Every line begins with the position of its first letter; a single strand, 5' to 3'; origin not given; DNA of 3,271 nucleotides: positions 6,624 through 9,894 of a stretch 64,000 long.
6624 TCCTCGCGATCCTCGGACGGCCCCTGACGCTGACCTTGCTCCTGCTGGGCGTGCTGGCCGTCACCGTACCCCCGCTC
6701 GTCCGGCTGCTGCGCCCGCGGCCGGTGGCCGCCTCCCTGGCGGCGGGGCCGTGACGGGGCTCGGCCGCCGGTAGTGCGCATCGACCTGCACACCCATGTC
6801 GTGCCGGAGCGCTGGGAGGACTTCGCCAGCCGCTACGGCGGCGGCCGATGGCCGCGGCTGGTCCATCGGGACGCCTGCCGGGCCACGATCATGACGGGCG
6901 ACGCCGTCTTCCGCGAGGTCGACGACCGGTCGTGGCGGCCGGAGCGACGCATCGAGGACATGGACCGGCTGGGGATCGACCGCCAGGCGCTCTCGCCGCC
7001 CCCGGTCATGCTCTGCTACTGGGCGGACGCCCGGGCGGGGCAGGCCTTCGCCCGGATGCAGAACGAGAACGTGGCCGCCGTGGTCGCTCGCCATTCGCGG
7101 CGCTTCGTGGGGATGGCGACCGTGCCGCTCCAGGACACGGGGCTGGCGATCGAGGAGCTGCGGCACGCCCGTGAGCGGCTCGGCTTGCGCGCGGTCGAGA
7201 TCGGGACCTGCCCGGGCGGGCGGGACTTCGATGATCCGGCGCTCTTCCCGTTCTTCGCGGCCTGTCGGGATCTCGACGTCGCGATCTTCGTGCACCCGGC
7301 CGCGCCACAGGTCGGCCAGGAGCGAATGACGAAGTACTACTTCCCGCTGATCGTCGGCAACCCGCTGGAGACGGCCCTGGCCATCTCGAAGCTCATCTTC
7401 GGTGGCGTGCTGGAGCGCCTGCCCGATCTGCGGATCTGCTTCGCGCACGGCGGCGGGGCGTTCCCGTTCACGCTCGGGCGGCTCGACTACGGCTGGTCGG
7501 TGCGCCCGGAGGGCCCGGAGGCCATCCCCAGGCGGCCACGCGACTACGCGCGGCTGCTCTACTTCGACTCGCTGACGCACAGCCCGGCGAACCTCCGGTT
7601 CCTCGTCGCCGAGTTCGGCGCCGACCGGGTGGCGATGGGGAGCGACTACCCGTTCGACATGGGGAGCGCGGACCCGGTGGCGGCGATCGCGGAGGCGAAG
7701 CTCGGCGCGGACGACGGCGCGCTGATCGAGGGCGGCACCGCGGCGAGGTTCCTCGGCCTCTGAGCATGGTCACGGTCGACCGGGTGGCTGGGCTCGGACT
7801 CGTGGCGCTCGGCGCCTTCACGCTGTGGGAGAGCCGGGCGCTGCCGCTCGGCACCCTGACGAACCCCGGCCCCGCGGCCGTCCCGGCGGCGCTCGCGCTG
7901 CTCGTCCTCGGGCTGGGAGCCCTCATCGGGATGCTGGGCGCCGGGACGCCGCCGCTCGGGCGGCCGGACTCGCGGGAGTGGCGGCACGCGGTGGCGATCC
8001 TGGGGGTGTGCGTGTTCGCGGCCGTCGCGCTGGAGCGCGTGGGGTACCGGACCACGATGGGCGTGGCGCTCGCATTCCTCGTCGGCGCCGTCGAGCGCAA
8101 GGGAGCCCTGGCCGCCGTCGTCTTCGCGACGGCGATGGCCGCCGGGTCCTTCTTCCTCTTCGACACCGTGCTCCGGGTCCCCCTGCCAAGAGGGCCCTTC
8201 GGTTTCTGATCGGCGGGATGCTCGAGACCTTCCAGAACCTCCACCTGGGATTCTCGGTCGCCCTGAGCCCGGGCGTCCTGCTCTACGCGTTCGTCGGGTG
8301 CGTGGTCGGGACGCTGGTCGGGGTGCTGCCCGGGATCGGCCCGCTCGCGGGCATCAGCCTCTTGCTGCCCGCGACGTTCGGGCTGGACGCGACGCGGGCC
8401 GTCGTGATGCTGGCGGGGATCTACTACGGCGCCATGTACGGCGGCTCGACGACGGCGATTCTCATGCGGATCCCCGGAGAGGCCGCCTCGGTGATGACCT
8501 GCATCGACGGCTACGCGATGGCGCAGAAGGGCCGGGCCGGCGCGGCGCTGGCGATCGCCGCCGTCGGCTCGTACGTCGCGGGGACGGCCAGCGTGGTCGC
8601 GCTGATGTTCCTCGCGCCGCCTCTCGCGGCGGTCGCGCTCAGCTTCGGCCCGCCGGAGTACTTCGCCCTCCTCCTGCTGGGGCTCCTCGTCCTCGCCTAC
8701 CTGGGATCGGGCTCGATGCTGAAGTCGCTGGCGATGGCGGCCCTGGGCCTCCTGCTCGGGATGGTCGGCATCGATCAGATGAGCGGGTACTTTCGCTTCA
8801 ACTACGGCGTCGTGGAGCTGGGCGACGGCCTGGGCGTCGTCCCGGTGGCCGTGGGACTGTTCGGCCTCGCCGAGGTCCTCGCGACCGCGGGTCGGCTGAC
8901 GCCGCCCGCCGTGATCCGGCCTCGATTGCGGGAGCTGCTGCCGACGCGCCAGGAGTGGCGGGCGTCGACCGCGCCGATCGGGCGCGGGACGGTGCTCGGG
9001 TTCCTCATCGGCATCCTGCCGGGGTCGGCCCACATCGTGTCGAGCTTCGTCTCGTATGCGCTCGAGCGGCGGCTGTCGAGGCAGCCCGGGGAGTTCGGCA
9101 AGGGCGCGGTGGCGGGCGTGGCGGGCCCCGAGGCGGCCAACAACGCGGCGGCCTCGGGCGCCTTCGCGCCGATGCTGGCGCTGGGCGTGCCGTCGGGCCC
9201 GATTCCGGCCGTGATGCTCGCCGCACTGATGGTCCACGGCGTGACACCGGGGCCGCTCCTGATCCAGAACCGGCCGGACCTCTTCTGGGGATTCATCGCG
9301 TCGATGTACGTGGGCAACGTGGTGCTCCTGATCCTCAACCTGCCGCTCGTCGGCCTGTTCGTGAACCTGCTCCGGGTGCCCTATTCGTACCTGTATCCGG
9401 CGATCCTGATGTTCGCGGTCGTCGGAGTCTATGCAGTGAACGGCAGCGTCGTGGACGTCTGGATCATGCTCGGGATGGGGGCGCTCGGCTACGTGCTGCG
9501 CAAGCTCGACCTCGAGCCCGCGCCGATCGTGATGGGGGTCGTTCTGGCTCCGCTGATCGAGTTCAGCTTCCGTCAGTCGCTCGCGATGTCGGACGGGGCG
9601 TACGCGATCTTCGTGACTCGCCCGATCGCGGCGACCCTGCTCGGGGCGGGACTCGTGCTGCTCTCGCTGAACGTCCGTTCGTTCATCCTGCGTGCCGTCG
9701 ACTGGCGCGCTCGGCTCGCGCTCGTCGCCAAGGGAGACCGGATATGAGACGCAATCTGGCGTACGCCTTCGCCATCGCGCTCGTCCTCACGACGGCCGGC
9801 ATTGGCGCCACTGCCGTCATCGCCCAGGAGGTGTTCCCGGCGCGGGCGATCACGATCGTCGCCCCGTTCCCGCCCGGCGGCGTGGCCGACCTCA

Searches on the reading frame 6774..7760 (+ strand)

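Call 69: search_protein_families(library=pfam, proteins=[window:6774-7760:+], max_evalue=0.001)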
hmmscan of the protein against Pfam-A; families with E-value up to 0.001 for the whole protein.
window:6774-7760:+ (329 aa): 1 family
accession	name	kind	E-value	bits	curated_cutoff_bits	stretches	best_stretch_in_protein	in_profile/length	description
PF04909.20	Amidohydro_2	-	1.4e-42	146.9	26.4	1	3-329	1-289/289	Amidohydrolase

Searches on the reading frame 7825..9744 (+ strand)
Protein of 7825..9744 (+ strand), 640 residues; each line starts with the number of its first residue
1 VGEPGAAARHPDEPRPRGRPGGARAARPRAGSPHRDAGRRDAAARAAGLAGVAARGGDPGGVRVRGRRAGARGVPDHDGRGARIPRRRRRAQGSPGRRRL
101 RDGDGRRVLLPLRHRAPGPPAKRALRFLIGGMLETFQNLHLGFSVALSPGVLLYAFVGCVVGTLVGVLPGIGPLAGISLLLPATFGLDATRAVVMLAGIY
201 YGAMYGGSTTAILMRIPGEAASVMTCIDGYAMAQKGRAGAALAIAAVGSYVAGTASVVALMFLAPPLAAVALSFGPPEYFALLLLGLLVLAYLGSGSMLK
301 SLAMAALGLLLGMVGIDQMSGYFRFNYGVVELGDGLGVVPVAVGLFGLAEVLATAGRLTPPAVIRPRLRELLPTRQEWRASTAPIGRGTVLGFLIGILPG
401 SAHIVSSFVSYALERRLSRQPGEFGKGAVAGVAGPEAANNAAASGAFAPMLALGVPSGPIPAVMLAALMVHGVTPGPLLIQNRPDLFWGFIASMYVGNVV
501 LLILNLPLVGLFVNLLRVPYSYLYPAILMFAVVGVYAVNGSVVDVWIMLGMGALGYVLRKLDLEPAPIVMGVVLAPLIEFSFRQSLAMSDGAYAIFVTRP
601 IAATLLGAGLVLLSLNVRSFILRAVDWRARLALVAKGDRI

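Call 69: search_protein_families(library=pfam, proteins=[window:7825-9744:+], max_evalue=0.001)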
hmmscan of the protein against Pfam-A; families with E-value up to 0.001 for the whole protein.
window:7825-9744:+ (640 aa): 1 family
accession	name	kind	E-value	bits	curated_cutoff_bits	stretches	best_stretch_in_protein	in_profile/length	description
PF01970.21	TctA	-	2.1e-154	514.6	28.9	1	152-569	1-422/423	Tripartite tricarboxylate transporter TctA family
